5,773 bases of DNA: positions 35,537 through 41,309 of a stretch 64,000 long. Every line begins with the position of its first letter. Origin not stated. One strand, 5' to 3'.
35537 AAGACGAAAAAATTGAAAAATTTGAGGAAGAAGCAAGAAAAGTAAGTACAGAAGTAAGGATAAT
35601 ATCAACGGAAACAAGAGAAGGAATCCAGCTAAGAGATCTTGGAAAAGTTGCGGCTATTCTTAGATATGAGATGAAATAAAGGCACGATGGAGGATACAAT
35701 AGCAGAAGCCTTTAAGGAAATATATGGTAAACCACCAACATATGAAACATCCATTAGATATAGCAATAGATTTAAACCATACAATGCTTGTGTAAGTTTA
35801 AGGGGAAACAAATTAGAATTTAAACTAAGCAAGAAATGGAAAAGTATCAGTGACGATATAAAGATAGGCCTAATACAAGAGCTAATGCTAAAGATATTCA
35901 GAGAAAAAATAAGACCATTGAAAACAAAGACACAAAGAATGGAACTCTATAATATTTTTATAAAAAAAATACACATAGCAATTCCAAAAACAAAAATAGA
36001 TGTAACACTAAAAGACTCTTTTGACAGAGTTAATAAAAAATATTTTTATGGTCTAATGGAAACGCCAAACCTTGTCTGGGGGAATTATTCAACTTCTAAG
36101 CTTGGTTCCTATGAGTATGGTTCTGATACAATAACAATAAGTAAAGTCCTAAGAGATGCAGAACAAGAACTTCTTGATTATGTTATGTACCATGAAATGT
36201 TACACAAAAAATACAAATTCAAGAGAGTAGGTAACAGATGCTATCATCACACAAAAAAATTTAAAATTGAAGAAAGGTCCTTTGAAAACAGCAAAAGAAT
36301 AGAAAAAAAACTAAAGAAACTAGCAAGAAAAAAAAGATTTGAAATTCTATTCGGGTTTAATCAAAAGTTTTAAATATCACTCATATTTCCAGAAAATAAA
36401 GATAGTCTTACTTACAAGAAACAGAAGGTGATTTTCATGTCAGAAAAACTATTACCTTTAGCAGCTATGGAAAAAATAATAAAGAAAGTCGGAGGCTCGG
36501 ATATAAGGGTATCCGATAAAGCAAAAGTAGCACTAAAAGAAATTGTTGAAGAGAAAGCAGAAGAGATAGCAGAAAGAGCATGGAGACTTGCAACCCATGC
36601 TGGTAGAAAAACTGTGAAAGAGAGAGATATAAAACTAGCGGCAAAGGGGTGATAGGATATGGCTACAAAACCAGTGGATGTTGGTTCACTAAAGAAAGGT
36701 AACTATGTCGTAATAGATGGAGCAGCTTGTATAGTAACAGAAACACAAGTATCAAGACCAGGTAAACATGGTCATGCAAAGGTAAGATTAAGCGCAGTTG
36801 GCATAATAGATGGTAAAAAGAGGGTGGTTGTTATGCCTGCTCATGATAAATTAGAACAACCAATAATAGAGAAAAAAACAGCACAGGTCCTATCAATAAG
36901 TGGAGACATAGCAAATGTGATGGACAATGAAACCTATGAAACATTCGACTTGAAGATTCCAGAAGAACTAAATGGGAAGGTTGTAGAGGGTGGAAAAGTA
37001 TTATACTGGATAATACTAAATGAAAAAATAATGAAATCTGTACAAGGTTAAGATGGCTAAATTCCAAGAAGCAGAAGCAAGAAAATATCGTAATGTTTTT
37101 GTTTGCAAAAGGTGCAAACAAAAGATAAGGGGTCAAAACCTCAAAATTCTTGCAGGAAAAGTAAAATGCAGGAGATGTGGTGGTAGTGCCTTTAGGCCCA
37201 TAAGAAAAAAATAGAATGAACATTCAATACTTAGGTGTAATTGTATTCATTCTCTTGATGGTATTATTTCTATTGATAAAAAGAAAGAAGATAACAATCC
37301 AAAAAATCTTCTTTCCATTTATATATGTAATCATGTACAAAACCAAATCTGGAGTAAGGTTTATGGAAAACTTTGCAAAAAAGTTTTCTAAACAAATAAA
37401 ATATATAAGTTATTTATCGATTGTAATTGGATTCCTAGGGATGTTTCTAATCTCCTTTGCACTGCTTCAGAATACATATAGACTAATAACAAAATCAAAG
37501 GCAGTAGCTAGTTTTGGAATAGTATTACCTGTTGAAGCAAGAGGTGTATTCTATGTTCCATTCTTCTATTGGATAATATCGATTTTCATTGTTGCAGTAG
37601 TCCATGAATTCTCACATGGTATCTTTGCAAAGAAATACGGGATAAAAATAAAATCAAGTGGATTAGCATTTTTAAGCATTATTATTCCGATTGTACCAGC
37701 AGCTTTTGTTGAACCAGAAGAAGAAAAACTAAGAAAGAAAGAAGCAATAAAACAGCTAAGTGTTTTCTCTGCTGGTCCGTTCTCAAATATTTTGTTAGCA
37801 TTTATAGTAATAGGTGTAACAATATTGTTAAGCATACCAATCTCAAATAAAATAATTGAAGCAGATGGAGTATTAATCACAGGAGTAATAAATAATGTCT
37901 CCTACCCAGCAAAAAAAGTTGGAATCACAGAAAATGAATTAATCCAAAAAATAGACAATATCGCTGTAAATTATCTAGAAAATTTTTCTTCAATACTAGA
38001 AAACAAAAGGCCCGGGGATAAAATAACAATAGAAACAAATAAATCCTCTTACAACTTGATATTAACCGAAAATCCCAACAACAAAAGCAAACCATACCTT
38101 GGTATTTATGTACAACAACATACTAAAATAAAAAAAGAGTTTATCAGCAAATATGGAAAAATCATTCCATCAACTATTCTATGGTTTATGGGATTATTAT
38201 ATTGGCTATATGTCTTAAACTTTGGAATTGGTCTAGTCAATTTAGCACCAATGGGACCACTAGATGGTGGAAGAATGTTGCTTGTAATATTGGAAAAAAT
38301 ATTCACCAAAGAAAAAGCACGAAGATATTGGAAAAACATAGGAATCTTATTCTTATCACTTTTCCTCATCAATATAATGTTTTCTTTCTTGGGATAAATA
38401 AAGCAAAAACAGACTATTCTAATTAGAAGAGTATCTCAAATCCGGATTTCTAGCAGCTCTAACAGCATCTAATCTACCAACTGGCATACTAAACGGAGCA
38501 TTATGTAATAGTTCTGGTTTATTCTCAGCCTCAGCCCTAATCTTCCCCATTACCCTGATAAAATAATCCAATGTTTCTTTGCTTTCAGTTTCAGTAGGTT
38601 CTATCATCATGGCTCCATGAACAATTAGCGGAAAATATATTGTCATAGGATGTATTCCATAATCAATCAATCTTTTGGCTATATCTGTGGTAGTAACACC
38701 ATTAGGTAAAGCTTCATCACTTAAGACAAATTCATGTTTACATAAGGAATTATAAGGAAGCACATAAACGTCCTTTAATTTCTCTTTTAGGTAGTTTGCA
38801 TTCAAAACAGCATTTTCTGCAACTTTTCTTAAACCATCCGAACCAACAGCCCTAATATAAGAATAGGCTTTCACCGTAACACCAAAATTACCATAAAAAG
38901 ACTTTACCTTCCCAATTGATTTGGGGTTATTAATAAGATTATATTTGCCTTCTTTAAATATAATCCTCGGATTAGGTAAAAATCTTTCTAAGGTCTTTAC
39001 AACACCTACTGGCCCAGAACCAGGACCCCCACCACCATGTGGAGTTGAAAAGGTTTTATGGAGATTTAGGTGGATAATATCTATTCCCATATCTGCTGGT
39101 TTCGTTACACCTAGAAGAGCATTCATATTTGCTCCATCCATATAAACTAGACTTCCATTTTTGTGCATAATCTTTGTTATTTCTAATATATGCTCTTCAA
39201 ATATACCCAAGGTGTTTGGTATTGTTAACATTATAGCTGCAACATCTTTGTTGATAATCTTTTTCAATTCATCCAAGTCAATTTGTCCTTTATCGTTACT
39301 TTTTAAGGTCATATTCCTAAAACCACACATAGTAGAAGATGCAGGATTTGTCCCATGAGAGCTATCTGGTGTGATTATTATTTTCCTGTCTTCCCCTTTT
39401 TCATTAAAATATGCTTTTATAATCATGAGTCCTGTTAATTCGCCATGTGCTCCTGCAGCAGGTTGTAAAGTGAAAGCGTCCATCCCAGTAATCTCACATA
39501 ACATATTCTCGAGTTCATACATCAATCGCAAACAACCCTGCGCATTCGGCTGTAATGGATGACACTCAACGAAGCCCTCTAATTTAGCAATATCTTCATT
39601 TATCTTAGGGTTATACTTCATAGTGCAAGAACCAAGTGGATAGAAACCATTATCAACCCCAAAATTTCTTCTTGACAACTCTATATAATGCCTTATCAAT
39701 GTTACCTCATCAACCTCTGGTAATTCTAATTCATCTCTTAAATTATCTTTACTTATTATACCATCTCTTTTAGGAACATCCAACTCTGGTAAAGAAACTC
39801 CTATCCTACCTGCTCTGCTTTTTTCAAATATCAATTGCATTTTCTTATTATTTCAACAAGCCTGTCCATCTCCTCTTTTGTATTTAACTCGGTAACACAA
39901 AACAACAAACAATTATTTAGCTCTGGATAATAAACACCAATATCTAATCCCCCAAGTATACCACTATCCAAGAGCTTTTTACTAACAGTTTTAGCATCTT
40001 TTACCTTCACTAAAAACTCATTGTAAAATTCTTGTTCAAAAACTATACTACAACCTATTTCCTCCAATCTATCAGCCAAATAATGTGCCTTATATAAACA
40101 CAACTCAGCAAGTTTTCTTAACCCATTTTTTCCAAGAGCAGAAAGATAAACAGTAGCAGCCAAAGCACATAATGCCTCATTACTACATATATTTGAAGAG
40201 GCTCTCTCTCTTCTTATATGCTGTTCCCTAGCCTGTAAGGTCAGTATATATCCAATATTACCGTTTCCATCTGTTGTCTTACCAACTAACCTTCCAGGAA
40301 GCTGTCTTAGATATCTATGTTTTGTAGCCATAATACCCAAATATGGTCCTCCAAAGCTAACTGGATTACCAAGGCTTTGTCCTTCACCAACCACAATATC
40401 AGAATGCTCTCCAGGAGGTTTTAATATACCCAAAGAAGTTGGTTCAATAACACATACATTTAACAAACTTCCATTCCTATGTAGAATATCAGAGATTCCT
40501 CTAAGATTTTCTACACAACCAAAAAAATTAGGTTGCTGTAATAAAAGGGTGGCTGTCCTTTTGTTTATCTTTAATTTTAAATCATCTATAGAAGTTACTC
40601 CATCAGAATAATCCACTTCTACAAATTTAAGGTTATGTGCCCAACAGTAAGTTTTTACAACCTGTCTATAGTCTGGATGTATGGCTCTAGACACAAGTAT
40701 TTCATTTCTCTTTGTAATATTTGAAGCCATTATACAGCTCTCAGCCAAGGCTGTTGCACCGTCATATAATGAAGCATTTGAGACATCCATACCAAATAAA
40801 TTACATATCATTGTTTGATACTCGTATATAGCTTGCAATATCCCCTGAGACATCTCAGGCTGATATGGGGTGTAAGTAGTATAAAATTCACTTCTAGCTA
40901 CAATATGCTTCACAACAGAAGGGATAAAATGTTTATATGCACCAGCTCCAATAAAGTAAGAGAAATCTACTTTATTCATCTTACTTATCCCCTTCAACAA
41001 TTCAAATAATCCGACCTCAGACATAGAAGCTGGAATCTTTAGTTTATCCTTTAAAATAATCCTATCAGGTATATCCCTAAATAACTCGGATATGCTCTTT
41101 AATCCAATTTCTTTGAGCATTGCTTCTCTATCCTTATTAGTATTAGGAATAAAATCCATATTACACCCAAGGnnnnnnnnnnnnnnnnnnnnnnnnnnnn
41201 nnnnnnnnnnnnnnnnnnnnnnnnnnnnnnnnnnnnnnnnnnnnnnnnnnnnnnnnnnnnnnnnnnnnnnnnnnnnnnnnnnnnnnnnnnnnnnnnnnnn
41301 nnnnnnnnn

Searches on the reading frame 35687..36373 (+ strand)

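Call 14: search_protein_families(library=pfam, proteins=[window:35687-36373:+])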
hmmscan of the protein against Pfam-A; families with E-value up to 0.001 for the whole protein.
window:35687-36373:+ (228 aa): 2 families
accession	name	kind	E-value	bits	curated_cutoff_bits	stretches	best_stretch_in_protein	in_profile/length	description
PF10263.15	SprT-like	-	4.3e-08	33.4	25.6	1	109-201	2-97/108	SprT-like family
PF01863.23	YgjP-like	-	0.0004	20.9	26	0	133-177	137-180/207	YgjP-like, metallopeptidase domain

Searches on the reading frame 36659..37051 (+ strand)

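Call 23: search_protein_families(library=pfam, proteins=[window:36659-37051:+], max_evalue=0.1)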
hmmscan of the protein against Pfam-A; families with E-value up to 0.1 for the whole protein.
window:36659-37051:+ (130 aa): 4 families
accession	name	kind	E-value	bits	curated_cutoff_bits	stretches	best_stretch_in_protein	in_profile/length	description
PF21485.3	IF5A-like_N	-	4e-17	62.3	27.1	1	2-60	2-60/63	Translation initiation factor 5A-like, N-terminal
PF08207.18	EFP_N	-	1.4e-06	28.6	23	1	9-65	3-58/58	Elongation factor P (EF-P) KOW-like domain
PF01287.26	eIF-5a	-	1.8e-06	28.5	24.2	1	69-110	1-48/69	Eukaryotic elongation factor 5A hypusine, DNA-binding OB fold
PF01132.26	EFP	-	0.036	14.5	27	1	74-98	2-26/54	Elongation factor P (EF-P) OB domain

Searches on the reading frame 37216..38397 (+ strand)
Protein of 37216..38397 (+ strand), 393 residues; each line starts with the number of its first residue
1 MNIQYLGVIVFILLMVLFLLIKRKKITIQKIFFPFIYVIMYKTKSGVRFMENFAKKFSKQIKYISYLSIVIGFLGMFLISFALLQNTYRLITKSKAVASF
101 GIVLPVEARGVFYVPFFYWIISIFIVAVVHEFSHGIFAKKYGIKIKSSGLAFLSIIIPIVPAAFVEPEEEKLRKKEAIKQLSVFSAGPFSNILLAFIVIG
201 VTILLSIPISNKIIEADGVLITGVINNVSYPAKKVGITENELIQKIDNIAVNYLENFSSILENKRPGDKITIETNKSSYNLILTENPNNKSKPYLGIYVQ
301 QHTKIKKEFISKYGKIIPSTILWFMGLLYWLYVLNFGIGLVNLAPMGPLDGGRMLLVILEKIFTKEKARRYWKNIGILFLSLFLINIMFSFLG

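Call 14: search_protein_families(library=pfam, proteins=[window:37216-38397:+])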
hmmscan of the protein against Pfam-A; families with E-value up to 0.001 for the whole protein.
window:37216-38397:+ (393 aa): 2 families
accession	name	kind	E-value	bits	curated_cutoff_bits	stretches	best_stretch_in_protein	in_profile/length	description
PF02163.28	Peptidase_M50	-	1.7e-26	93.4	27.2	1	119-382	2-220/221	Peptidase family M50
PF13180.12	PDZ_2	-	0.00014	22.5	27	1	218-274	13-67/80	PDZ domain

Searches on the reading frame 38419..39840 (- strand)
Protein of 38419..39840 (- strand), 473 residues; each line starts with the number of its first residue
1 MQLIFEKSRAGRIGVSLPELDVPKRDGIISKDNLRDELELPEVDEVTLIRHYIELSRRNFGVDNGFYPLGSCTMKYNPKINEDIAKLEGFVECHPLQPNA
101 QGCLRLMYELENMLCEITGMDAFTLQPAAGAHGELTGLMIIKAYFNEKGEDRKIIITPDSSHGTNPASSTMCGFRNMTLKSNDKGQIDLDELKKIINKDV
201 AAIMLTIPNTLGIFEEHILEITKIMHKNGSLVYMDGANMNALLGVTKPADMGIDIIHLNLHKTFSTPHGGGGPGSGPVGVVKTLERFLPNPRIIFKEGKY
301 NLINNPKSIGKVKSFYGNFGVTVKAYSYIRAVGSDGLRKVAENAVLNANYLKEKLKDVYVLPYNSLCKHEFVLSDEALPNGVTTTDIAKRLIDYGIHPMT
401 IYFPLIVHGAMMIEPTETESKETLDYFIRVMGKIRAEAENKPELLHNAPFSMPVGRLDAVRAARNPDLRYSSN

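Call 14: search_protein_families(library=pfam, proteins=[window:38419-39840:-])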
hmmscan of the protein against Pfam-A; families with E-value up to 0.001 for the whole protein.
window:38419-39840:- (473 aa): 5 families
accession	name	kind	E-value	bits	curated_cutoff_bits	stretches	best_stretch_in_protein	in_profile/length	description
PF21478.3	GcvP2_C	-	2.1e-26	92.6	27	1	341-440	2-104/122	Glycine dehydrogenase, C-terminal domain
PF02347.22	GDC-P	-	5.2e-16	59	26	1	43-290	47-285/429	Glycine cleavage system P-protein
PF00266.25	Aminotran_5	-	8.6e-11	41.8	21.5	1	139-269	76-207/371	Aminotransferase class-V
PF01212.27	Beta_elim_lyase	-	4e-05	23.5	27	1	107-238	34-171/288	Beta-eliminating lyase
PF00282.25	Pyridoxal_deC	-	0.00015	21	27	0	151-237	144-236/375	Pyridoxal-dependent decarboxylase conserved domain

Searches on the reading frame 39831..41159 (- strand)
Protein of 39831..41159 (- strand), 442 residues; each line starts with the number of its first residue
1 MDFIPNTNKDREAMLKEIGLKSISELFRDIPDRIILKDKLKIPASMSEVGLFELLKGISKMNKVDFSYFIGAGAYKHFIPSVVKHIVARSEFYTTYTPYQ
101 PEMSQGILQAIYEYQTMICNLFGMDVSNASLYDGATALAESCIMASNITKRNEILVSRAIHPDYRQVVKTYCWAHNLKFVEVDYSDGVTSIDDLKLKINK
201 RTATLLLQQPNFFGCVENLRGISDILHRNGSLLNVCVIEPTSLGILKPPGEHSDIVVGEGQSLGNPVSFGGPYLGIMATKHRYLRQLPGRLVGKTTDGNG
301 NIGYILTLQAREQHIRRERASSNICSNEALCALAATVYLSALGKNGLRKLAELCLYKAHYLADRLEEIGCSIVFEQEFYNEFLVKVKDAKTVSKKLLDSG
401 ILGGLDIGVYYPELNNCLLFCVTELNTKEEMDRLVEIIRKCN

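Call 14: search_protein_families(library=pfam, proteins=[window:39831-41159:-])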
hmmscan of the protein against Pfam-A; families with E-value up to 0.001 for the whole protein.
window:39831-41159:- (442 aa): 2 families
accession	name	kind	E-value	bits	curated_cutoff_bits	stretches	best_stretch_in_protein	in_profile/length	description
PF02347.22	GDC-P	-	2.8e-128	428.9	26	1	3-437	3-428/429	Glycine cleavage system P-protein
PF00155.27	Aminotran_1_2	-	0.00024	20.8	19.7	0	112-200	45-139/361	Aminotransferase class I and II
